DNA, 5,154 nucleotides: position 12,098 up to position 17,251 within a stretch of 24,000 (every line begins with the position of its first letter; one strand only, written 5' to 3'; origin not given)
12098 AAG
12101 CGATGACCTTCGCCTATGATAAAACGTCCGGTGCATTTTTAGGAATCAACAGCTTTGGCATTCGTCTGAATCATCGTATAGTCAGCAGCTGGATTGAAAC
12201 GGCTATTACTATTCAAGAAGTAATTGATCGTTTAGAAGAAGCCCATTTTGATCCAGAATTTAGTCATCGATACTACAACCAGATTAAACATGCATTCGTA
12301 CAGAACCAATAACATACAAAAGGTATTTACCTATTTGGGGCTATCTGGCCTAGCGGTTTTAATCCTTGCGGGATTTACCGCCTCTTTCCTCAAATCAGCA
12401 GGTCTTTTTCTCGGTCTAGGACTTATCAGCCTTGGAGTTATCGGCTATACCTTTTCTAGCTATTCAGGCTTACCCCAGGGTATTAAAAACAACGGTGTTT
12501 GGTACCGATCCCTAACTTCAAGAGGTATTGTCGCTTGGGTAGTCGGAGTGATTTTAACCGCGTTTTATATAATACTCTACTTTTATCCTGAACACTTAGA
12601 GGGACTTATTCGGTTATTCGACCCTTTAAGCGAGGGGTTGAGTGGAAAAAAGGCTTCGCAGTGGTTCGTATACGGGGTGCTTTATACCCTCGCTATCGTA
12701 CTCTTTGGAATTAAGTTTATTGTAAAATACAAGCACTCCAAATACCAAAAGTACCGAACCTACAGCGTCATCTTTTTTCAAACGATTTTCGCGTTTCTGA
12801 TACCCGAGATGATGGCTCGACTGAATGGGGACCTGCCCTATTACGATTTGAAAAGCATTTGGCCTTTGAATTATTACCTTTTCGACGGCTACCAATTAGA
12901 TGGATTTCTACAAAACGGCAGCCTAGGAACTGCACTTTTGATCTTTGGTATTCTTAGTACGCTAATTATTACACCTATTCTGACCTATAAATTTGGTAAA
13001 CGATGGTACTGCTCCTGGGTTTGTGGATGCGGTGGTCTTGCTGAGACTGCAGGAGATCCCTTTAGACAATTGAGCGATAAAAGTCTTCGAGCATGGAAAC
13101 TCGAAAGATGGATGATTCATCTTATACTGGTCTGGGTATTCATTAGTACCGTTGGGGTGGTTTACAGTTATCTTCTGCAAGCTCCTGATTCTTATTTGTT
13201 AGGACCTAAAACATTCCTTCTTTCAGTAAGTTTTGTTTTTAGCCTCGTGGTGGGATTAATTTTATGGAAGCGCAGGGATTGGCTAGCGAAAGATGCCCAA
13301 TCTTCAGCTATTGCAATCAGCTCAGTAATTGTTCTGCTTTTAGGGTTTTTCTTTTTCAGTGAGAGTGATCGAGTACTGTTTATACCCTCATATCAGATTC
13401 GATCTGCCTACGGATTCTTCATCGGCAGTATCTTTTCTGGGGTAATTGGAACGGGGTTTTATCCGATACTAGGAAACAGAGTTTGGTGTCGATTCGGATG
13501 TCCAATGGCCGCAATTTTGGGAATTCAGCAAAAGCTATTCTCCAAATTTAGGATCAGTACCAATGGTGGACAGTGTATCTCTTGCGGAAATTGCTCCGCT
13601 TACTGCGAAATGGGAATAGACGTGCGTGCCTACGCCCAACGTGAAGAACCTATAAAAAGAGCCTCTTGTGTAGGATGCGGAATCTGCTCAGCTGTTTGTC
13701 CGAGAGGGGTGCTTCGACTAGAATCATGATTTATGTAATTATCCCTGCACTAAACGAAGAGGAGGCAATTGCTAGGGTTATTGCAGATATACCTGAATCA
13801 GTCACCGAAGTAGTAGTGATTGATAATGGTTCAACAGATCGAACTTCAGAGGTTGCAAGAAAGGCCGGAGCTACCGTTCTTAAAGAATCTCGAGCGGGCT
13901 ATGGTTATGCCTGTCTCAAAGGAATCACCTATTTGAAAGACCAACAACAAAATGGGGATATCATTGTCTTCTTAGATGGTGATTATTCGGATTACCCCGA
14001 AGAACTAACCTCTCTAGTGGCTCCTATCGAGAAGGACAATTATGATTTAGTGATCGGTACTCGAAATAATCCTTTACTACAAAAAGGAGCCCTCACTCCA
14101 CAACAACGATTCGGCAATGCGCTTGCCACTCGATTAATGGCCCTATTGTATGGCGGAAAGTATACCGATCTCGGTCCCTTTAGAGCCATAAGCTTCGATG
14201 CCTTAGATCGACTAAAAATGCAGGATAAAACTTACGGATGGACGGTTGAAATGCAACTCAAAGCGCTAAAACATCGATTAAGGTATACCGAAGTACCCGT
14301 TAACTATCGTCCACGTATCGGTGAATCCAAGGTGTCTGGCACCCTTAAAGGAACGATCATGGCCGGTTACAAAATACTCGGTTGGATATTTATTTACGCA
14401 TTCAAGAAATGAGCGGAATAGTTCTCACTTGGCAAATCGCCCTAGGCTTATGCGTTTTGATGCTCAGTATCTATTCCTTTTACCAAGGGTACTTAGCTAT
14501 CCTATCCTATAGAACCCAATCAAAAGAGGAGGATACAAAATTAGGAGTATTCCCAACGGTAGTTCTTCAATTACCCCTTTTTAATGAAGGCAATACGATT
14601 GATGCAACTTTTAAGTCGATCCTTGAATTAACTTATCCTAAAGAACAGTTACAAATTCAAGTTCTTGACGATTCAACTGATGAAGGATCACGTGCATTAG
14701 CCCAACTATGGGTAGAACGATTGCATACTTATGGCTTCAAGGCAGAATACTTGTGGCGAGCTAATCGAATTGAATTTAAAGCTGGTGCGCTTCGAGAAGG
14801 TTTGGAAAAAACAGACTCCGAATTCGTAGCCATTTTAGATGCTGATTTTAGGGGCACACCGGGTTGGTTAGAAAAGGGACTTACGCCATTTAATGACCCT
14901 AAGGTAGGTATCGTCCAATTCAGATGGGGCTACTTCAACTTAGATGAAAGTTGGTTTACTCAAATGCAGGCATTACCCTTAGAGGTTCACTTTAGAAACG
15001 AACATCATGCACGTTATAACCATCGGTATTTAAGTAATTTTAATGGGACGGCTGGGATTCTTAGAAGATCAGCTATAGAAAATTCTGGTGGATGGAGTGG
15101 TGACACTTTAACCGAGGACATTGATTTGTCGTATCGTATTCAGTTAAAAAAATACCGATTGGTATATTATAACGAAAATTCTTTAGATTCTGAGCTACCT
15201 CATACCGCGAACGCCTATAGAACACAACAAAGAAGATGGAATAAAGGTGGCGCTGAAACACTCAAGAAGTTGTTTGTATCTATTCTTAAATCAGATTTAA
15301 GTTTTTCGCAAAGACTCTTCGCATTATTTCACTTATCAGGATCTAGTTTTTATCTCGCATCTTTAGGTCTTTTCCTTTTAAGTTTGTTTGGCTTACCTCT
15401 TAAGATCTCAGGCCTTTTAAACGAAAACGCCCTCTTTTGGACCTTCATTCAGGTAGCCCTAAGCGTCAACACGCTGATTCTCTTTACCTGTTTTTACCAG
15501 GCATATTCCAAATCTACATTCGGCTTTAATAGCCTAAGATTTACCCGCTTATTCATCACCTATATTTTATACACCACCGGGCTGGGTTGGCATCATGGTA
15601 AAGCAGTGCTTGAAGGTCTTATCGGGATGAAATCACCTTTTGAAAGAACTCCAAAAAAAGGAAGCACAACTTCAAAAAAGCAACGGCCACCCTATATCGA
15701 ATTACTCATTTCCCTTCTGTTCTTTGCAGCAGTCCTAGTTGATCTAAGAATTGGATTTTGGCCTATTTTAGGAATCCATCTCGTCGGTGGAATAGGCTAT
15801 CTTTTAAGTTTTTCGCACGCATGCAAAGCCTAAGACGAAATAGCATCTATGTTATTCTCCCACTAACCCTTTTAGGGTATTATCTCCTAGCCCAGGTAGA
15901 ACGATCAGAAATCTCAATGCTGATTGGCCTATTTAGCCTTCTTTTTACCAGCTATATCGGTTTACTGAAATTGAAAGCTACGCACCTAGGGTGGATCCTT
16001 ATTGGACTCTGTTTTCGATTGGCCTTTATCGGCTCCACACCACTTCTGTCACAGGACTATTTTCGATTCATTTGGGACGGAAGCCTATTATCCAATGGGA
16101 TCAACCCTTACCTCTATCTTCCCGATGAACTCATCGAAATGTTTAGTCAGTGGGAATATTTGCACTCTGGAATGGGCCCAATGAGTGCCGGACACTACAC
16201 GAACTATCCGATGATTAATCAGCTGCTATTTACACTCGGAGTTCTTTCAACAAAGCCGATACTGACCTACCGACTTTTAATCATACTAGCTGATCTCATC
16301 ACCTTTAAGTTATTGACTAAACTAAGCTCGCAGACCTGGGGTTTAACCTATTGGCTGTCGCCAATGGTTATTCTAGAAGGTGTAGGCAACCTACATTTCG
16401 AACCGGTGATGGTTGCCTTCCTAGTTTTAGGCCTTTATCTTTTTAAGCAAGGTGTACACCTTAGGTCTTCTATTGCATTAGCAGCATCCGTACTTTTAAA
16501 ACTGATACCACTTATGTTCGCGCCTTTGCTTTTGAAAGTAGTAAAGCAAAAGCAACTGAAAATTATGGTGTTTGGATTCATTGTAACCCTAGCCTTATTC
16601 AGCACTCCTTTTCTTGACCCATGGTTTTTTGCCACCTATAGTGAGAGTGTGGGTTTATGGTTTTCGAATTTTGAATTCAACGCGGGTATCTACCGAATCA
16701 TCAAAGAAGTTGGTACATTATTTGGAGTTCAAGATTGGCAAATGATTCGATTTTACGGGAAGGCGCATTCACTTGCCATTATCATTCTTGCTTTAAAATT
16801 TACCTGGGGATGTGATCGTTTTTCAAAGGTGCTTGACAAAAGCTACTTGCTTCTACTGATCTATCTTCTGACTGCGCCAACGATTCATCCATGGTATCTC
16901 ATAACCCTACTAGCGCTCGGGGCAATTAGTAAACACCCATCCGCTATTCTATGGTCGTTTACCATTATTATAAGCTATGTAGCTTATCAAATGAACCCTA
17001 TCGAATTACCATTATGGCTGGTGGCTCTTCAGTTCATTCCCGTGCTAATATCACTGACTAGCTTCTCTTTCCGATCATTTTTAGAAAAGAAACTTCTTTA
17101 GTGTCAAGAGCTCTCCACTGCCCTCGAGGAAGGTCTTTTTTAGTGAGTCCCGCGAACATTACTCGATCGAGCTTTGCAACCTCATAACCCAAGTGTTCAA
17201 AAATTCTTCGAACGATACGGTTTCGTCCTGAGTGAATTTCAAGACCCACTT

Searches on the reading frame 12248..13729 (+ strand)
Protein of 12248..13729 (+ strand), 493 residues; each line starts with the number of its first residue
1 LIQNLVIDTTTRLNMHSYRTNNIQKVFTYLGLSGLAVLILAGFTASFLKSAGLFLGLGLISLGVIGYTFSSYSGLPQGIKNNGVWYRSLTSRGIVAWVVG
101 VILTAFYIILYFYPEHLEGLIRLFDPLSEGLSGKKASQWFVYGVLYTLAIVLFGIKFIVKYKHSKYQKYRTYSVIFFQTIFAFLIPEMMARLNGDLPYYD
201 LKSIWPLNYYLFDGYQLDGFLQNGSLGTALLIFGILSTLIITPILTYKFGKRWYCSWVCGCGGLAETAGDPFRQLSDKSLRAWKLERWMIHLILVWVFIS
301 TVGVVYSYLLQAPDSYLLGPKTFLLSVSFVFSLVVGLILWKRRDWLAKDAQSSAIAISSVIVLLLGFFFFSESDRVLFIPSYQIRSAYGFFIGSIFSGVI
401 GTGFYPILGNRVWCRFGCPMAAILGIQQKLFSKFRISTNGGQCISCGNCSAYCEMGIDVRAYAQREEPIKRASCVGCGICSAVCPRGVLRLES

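Call 4: search_protein_families(library=pfam, proteins=[window:12248-13729:+])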
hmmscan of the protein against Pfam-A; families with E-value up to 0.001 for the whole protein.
window:12248-13729:+ (493 aa): 8 families
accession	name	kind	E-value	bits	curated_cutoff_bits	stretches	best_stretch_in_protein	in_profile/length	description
PF14697.11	Fer4_21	-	3.9e-08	33.7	35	1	441-485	6-52/59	4Fe-4S dicluster domain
PF13187.11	Fer4_9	-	7e-08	32.8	27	1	442-488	1-51/52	4Fe-4S dicluster domain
PF12838.12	Fer4_7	-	7.6e-06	26.7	27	1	442-488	1-52/52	4Fe-4S dicluster domain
PF13237.11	Fer4_10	-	8.4e-06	26.1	25.5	1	438-485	4-53/53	4Fe-4S dicluster domain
PF12801.12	Fer4_5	-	1.9e-05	24.9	22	1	235-274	5-43/48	4Fe-4S binding domain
PF00037.32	Fer4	-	0.00017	21.7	21.1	1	472-489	6-23/24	4Fe-4S binding domain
PF13534.11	Fer4_17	-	0.0002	22.3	22.2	0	470-488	42-60/61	4Fe-4S dicluster domain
PF12837.12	Fer4_6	-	0.00025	21.3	25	1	470-489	5-24/24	4Fe-4S binding domain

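Call 5: search_protein_families(library=ncbifam, proteins=[window:12248-13729:+])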
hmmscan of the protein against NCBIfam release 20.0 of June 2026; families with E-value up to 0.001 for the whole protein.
window:12248-13729:+ (493 aa): 17 families
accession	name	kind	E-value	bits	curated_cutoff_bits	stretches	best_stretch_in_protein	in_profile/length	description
TIGR02163.1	napH_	subfamily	8.4e-10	38.6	213.05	1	408-492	168-254/255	NapH/MauN family ferredoxin-type protein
NF007013.0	PRK09477.1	equivalog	2.6e-09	36.6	234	1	408-492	191-277/286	quinol dehydrogenase ferredoxin subunit NapH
TIGR02179.1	PorD_KorD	subfamily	2.3e-05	24.4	60.05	1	440-489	24-72/78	2-oxoacid:acceptor oxidoreductase, delta subunit, pyruvate/2-ketoisovalerate family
NF006183.0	PRK08318.1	equivalog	4.3e-05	22.5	335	1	438-486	339-391/422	NAD-dependent dihydropyrimidine dehydrogenase subunit PreA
TIGR04395.1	cutC_activ_rSAM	equivalog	5.5e-05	22.6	360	1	431-490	44-104/309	choline TMA-lyase-activating enzyme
NF040770.1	hetero_SS_HdrA2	exception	7.4e-05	21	1100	1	440-491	576-625/777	CoB-CoM heterodisulfide reductase HdrA2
NF058577.1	FdxA_fam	equivalog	0.0001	22.4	65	1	442-486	8-50/52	4Fe-4S ferredoxin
NF042909.1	FMH_DH_FwdF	exception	0.00019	20.7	375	0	465-491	8-34/336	tungsten-dependent formylmethanofuran dehydrogenase subunit FwdF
NF043039.1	HgcAB_like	equivalog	0.00037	20.2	285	1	294-489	160-349/350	HgcAB-like fusion protein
TIGR03287.1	methan_mark_16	hypoth_equivalog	0.0004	18.9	363.95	1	433-491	294-349/391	methanogenesis marker 16 metalloprotein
NF040684.1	PorD_Arch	equivalog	0.00042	20.4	120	1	434-489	25-79/85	pyruvate synthase subunit PorD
NF009410.0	PRK12771.1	subfamily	0.00051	18.7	516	1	441-491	512-562/566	NAD(P)-binding protein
TIGR00402.1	napF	equivalog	0.00053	19.9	102.2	1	441-489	35-84/149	ferredoxin-type protein NapF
TIGR03294.1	FrhG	equivalog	0.00054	19.8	245.5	1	439-488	172-219/228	coenzyme F420 hydrogenase subunit gamma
NF040864.1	HgcB_ferredoxin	equivalog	0.00061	19.6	99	0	470-492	12-34/93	mercury methylation ferredoxin HgcB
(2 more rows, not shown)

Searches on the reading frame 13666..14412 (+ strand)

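Call 4: search_protein_families(library=pfam, proteins=[window:13666-14412:+])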
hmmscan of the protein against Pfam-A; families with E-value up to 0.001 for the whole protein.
window:13666-14412:+ (248 aa): 2 families
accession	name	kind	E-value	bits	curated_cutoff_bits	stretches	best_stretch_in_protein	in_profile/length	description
PF00535.33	Glycos_transf_2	-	7.8e-25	88.2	23.3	1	24-182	2-166/168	Glycosyl transferase family 2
PF13641.12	Glyco_tranf_2_3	-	1.4e-05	25.7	27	1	22-183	3-174/230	Glycosyltransferase like family 2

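Call 5: search_protein_families(library=ncbifam, proteins=[window:13666-14412:+])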
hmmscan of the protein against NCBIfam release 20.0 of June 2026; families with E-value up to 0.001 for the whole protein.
window:13666-14412:+ (248 aa): 14 families
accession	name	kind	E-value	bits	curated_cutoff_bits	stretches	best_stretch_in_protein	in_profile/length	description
TIGR04182.1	glyco_TIGR04182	equivalog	1e-36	126.8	325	1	23-242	3-215/293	S-layer glycoprotein N-glycosyltransferase AglJ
NF041391.1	DPhHxTase_Halo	equivalog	1.7e-21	76.2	375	1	28-230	3-199/213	dolichyl-phosphate hexose transferase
NF010496.0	PRK13915.1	equivalog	5.1e-20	71.8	262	1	19-144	30-166/307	glucosyl-3-phosphoglycerate synthase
NF058614.1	PPMAGASynPpgS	equivalog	9.1e-19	67.8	370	1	22-148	2-128/226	polyprenyl-phospho-N-acetylgalactosaminyl synthase PpgS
TIGR04283.1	glyco_like_mftF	equivalog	1.2e-11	44.7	182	1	24-120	3-95/221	TIGR04283 family arsenosugar biosynthesis glycosyltransferase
NF041865.1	EpsU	equivalog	1.9e-09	37.1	700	1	16-123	35-149/394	exopolysaccharide biosynthesis GT2 family glycosyltransferase EpsU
NF007986.1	PRK10714.1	equivalog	2.5e-07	30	529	1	22-135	8-128/316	undecaprenyl-phosphate 4-deoxy-4-formamido-L-arabinose transferase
TIGR03469.1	HpnB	hypoth_equivalog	3.8e-07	29.5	379.25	1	22-129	46-168/386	hopene-associated glycosyltransferase HpnB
NF047588.1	GlcsyltransPgfSStrep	equivalog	8.9e-07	28.4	500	1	22-160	3-147/308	glycosyltransferase PgfS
NF041875.1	EPS_EpsD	equivalog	9.9e-06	25.2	370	1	24-134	3-117/325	exopolysaccharide biosynthesis glycosyltransferase EpsD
NF007482.0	PRK10073.1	equivalog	1.2e-05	24.5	423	1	21-129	7-118/334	glycosyltransferase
NF038302.1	EPS_HpsE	equivalog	2.3e-05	23.5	300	1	23-107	4-97/307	hormogonium polysaccharide biosynthesis glycosyltransferase HpsE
TIGR03965.1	mycofact_glyco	equivalog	2.6e-05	23.3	280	1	22-129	76-187/467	mycofactocin biosynthesis glycosyltransferase MftF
NF045692.1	OglycostaseCruG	equivalog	4e-05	22.7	600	1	22-130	43-161/386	2'-O-glycosyltransferase CruG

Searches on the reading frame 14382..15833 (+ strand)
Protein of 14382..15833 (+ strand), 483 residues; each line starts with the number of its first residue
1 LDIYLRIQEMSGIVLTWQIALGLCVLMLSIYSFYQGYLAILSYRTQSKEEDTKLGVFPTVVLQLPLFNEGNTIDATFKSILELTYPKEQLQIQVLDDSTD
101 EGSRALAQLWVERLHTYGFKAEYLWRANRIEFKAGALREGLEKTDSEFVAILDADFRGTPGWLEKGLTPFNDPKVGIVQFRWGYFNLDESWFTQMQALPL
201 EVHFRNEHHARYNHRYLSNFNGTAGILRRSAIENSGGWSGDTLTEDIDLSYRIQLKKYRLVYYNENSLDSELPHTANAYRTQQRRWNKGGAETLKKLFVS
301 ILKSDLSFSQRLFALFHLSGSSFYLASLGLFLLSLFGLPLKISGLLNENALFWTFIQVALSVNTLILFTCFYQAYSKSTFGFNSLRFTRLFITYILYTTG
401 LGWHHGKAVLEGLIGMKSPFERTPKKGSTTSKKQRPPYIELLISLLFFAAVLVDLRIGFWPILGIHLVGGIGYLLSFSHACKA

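Call 4: search_protein_families(library=pfam, proteins=[window:14382-15833:+])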
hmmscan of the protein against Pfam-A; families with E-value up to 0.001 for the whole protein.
window:14382-15833:+ (483 aa): 4 families
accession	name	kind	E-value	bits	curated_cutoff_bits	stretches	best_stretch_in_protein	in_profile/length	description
PF13632.12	Glyco_trans_2_3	-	5.3e-22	79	27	1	149-352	2-183/198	Glycosyl transferase family group 2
PF00535.33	Glycos_transf_2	-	4.4e-19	69.5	23.3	1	65-233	5-165/168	Glycosyl transferase family 2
PF13641.12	Glyco_tranf_2_3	-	1.4e-14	55.2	27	1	65-288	8-229/230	Glycosyltransferase like family 2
PF13506.12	Glyco_transf_21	-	9.4e-08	32.2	21.7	1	133-288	18-174/174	Glycosyl transferase family 21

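Call 5: search_protein_families(library=ncbifam, proteins=[window:14382-15833:+])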
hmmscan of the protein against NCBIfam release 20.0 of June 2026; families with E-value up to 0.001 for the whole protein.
window:14382-15833:+ (483 aa): 12 families
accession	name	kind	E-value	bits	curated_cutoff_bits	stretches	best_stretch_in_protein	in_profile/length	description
TIGR03030.1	CelA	equivalog_domain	6.4e-34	117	699.1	1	13-443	82-515/714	UDP-forming cellulose synthase catalytic subunit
TIGR03937.1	PgaC_IcaA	equivalog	9e-27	94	422.3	2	222-374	202-347/407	poly-beta-1,6-N-acetyl-D-glucosamine synthase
NF008558.0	PRK11498.1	equivalog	1.5e-21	76.1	992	1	50-319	265-533/872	UDP-forming cellulose synthase catalytic subunit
TIGR03965.1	mycofact_glyco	equivalog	5.4e-15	55.2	280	1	58-262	74-272/467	mycofactocin biosynthesis glycosyltransferase MftF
TIGR03111.1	glyc2_xrt_Gpos1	hypoth_equivalog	9e-14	51.1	363.95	2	22-156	14-142/439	TIGR03111 family XrtG-associated glycosyltransferase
NF041865.1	EpsU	equivalog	1.2e-10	41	700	1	23-319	4-292/394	exopolysaccharide biosynthesis GT2 family glycosyltransferase EpsU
TIGR04242.1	nodulat_NodC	equivalog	3.6e-07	29.5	550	1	19-289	9-283/395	chitooligosaccharide synthase NodC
TIGR03469.1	HpnB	hypoth_equivalog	2.6e-06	26.7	379.25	1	23-163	12-153/386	hopene-associated glycosyltransferase HpnB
TIGR03472.1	HpnI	equivalog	2.6e-06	26.5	310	1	21-251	4-233/373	bacteriohopanetetrol glucosamine biosynthesis glycosyltransferase HpnI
NF053846.1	glyco_with_XrtP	equivalog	2.8e-06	26.3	520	1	232-394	241-410/440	XrtP-associated glycosyltransferase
NF047683.1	TeichurnBiosyTuaG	equivalog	0.00012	21.8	400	1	58-170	6-111/252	teichuronic acid biosynthesis protein TuaG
NF041875.1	EPS_EpsD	equivalog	0.00014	21.4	370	1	65-267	6-203/325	exopolysaccharide biosynthesis glycosyltransferase EpsD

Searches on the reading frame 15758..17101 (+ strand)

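Call 4: search_protein_families(library=pfam, proteins=[window:15758-17101:+])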
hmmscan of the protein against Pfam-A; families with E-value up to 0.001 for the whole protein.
window:15758-17101:+ (447 aa): 0 families

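Call 5: search_protein_families(library=ncbifam, proteins=[window:15758-17101:+])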
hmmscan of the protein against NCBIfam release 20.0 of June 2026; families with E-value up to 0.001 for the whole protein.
window:15758-17101:+ (447 aa): 3 families
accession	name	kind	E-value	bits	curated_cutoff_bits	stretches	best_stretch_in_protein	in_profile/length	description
TIGR03459.1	crt_membr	equivalog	5.6e-06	25.5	439.4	1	90-261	89-265/470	alpha-(1->6)-mannopyranosyltransferase A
NF038066.1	MptB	equivalog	9.1e-05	21.1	40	1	69-238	135-305/553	polyprenol phosphomannose-dependent alpha 1,6 mannosyltransferase MptB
NF046093.1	AZOBR_p60025_fam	subfamily_domain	0.00013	21.3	150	1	150-279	97-230/232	AZOBR_p60025 family cell surface glycopolymer formation protein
